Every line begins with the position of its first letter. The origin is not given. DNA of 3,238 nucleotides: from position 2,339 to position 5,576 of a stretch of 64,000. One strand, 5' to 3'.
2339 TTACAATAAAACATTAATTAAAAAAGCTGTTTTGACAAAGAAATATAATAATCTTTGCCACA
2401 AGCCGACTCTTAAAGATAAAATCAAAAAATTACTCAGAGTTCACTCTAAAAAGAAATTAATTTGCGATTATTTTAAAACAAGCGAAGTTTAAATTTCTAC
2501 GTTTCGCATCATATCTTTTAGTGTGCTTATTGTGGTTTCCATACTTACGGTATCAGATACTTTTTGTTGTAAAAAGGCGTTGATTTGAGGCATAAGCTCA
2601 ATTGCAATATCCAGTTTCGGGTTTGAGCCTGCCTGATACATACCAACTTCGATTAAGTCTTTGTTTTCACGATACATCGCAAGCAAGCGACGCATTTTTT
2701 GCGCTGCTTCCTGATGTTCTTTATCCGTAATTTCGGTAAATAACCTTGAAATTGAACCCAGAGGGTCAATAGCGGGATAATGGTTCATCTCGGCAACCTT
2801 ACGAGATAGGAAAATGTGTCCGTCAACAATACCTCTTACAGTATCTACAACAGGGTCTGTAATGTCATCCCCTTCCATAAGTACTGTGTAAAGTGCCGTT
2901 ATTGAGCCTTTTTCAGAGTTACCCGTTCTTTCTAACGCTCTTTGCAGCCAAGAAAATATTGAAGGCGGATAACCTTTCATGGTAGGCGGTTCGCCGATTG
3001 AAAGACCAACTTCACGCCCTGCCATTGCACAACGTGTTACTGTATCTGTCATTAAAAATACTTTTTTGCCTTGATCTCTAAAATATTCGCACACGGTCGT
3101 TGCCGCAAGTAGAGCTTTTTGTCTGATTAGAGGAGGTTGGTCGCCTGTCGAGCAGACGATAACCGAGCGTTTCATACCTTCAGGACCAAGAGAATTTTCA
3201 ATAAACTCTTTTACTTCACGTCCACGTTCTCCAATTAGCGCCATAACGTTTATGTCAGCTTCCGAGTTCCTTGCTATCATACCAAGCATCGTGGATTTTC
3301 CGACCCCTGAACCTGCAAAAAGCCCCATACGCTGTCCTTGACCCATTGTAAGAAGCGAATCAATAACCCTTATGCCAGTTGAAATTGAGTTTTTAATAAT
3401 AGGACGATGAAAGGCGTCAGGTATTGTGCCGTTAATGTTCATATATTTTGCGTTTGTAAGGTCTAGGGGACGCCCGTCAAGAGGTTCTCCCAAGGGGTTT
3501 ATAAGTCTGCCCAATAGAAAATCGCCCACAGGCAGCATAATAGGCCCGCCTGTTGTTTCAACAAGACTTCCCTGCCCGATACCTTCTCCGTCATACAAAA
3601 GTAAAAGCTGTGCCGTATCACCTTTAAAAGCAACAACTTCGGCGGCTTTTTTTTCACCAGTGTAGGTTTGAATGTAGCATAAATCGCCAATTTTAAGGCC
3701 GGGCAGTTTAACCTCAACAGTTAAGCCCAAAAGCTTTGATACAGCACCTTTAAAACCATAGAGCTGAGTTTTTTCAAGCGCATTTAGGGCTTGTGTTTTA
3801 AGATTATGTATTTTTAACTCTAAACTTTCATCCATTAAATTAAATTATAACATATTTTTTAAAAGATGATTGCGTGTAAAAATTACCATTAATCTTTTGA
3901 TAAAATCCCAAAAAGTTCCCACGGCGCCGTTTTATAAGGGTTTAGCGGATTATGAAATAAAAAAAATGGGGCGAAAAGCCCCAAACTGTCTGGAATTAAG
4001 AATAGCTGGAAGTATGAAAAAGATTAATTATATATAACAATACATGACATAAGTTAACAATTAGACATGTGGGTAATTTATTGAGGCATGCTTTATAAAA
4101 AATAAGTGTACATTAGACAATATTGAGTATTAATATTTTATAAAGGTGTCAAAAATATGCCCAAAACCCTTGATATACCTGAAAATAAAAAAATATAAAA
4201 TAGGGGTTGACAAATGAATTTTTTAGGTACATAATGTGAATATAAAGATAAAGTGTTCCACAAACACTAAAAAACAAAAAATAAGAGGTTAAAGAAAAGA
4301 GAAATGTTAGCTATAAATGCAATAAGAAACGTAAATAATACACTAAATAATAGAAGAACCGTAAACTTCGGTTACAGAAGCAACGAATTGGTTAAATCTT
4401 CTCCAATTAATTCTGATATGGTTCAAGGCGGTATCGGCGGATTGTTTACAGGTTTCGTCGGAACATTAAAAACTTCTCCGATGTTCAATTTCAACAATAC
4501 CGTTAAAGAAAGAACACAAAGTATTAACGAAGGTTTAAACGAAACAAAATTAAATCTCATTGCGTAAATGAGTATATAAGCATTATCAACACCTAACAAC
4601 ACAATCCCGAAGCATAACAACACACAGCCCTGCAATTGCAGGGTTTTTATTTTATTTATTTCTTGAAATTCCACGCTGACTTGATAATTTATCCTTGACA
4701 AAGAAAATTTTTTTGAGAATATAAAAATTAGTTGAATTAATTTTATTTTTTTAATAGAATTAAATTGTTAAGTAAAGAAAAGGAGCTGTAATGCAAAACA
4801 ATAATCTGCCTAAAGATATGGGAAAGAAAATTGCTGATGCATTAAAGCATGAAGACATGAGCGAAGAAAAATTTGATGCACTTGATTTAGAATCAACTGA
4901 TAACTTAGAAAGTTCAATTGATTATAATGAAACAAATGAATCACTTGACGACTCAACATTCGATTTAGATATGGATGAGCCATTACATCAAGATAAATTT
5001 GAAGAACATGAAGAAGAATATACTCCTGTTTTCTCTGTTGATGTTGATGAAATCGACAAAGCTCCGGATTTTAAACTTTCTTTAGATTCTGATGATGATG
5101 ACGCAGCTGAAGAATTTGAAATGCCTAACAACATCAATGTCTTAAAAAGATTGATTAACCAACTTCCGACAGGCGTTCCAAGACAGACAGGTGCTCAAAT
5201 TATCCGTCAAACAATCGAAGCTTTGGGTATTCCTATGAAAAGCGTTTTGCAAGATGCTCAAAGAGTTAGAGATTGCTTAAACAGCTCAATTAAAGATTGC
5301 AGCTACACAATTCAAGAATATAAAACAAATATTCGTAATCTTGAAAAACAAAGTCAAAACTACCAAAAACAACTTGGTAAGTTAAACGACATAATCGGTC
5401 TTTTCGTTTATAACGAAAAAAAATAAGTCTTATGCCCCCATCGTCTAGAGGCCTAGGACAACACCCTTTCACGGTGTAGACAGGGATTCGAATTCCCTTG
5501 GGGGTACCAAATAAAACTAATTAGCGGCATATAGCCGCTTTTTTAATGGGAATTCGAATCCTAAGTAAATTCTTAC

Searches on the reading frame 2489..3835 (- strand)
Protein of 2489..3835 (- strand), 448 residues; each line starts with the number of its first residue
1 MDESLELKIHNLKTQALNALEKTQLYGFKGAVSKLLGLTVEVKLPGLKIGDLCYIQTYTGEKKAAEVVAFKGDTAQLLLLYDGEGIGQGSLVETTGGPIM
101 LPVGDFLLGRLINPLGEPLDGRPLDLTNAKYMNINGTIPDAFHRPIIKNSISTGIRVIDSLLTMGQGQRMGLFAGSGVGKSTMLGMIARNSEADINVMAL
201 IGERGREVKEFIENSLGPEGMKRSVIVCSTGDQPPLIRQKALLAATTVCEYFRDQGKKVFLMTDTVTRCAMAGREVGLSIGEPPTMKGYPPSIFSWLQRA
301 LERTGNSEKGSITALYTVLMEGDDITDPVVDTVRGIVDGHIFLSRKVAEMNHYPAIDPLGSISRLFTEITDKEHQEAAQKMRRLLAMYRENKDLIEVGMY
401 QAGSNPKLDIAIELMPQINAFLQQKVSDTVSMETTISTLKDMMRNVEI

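Call 77: search_protein_families(library=padloc, alignment_id=A6, max_evalue=0.00001)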
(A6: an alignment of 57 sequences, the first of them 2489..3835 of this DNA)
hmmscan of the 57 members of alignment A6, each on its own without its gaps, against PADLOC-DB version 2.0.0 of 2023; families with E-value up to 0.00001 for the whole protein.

A. member 1, window:2489-3835:- (448 aa): 0 families

B. families by the number of members that match (of 57 scanned): 11 families
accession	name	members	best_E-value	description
PDLC04140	mad8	3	5.9e-08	mads_8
PDLC03838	DolB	2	6.1e-32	-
PDLC04232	IetA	2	1.9e-08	-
PDLC04606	PDC-M37B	1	7.7e-39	-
PDLC04605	PDC-M37B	1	1.1e-34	-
PDLC03841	LeoBC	1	1.7e-09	-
PDLC02196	IetA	1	3.1e-09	-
PDLC00915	TRIP13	1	8e-09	TRIP13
PDLC02195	IetA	1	2.9e-07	-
PDLC04135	mad3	1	7.3e-06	mads_3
PDLC04231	IetA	1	7.4e-06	-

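Call 78: search_protein_families(library=pfam, alignment_id=A6, max_evalue=0.00001)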
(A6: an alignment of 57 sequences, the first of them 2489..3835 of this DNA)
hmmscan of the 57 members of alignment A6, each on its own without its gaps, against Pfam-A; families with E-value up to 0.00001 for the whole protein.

A. member 1, window:2489-3835:- (448 aa): 2 families
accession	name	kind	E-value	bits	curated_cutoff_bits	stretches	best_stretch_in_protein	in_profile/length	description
PF00006.31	ATP-synt_ab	-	1.6e-83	280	29.5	1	154-363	1-213/213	ATP synthase alpha/beta family, nucleotide-binding domain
PF18269.6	T3SS_ATPase_C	-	6.4e-29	100.1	22.7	1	370-440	1-71/72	T3SS EscN ATPase C-terminal domain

B. families by the number of members that match (of 57 scanned): 88 families (the first 25 are shown)
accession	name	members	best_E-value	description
PF07724.20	AAA_2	2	4.9e-73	AAA domain (Cdc48 subfamily)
PF10431.15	ClpB_D2-small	2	7.9e-26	C-terminal, D2-small domain, of ClpB protein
PF00004.35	AAA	2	2.8e-23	ATPase family associated with various cellular activities (AAA)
PF07728.20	AAA_5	2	1.7e-16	AAA domain (dynein-related subfamily)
PF13401.12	AAA_22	2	2.2e-10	AAA domain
PF16363.11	GDP_Man_Dehyd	1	1e-160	GDP-mannose 4,6 dehydratase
PF00154.27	RecA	1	7.8e-140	recA bacterial DNA recombination protein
PF02445.21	NadA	1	2.9e-119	Quinolinate synthetase A protein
PF00574.28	CLP_protease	1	6.4e-87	Clp protease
PF00006.31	ATP-synt_ab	1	1.6e-83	ATP synthase alpha/beta family, nucleotide-binding domain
PF01370.27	Epimerase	1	1.4e-79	NAD dependent epimerase/dehydratase family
PF01262.27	AlaDh_PNT_C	1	9.3e-78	Alanine dehydrogenase/PNT, C-terminal domain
PF00793.26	DAHP_synth_1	1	2.3e-72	DAHP synthetase I family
PF00483.29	NTP_transferase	1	1.5e-69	Nucleotidyl transferase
PF00813.25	FliP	1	1.8e-67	FliP family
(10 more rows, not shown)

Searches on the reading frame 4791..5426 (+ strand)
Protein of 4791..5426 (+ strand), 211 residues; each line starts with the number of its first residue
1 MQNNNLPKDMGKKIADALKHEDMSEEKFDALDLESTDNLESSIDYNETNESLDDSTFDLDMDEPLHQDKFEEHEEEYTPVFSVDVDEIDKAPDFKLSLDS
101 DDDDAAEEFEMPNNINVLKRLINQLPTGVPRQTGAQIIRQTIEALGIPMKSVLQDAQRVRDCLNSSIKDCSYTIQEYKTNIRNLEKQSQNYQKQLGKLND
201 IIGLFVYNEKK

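Call 4: search_protein_families(library=pfam, proteins=[window:4791-5426:+], max_evalue=1)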
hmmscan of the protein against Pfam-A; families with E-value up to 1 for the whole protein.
window:4791-5426:+ (211 aa): 1 family
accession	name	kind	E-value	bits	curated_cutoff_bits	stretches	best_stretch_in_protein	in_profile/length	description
PF08541.16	ACP_syn_III_C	-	0.21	12.2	26.6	1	129-159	15-45/90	3-Oxoacyl-[acyl-carrier-protein (ACP)] synthase III C terminal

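Call 80: find_encoding_contigs(protein=window:4791-5426:+, flank=7000, max_places=10)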
Protein window:4791-5426:+ (211 aa): 10 contigs read that carry it; 6 places shown.
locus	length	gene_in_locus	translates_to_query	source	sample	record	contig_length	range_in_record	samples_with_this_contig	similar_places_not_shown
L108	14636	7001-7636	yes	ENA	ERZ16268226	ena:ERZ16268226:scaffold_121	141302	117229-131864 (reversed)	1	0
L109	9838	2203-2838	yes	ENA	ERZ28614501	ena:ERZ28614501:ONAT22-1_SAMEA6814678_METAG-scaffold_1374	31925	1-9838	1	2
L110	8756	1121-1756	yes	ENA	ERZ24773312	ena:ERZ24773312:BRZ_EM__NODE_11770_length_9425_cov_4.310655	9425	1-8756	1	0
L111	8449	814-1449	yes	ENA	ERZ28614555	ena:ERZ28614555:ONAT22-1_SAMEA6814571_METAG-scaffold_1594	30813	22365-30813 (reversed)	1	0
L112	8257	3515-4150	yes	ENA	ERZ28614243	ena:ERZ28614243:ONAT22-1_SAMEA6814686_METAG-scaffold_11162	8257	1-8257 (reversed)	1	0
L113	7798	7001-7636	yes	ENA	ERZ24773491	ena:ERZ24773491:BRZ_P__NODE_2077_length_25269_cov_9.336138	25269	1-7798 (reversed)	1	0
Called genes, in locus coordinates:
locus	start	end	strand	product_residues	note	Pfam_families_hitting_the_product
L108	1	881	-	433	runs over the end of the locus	PF01979:Amidohydro_1, PF07969:Amidohydro_3 (weak)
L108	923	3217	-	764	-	PF01074:Glyco_hydro_38N, PF09261:Alpha-mann_mid (faint), PF07748:Glyco_hydro_38C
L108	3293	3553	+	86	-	-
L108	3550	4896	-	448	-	PF00006:ATP-synt_ab, PF18269:T3SS_ATPase_C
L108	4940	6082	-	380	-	PF03544:TonB_C (faint), PF13103:TonB_2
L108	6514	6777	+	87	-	-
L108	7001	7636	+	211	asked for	-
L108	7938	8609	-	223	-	-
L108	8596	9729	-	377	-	PF18144:SMODS, PF21654:DncV-like_NTFase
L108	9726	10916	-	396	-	PF18145:SAVED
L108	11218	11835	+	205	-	-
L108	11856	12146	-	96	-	-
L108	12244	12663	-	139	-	-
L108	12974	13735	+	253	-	PF00215:OMPdecase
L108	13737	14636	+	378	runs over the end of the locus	PF05222:AlaDh_PNT_N, PF01262:AlaDh_PNT_C, PF02826:2-Hacid_dh_C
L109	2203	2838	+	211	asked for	-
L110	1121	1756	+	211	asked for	-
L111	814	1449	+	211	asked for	-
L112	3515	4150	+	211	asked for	-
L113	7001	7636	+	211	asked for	-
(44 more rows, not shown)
